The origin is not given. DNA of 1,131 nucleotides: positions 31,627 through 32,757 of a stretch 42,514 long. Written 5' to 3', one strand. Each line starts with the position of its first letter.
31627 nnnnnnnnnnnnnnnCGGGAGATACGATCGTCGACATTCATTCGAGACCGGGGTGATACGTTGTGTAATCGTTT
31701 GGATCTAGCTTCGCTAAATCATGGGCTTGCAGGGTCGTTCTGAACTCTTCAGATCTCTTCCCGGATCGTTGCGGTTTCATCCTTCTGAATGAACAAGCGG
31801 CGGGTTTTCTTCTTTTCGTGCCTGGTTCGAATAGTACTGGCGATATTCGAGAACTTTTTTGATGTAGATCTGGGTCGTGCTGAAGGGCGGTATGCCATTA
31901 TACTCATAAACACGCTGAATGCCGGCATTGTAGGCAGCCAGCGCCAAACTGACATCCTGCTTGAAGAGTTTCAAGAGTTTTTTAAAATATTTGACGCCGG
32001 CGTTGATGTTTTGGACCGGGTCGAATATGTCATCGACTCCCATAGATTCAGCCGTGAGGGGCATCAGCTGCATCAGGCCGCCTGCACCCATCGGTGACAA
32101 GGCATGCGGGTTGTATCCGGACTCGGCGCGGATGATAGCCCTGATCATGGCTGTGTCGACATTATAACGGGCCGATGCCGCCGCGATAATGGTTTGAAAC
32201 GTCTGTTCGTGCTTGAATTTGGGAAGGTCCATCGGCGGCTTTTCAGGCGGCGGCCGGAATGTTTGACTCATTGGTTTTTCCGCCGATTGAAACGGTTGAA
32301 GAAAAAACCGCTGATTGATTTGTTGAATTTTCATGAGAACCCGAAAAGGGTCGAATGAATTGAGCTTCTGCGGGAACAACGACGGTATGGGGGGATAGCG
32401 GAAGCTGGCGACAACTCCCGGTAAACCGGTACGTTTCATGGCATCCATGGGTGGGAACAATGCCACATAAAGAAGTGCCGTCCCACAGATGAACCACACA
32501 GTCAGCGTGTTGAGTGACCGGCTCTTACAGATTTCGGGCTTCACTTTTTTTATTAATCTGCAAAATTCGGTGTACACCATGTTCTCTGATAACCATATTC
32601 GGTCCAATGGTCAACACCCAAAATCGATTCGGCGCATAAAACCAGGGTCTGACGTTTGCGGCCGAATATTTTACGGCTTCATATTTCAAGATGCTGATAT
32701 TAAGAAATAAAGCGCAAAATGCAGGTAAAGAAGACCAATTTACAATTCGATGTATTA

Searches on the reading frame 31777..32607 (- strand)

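Call 12: search_protein_families(library=pfam, proteins=[window:31777-32607:-], max_evalue=0.001)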
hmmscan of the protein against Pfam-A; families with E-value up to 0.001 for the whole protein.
window:31777-32607:- (276 aa): 2 families
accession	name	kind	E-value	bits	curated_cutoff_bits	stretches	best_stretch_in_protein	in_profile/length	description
PF01464.25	SLT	-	8e-30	103.2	21.3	1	141-238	3-106/117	Transglycosylase SLT domain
PF13406.11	SLT_2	-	0.00078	19.2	24.3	0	136-165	72-101/292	Transglycosylase SLT domain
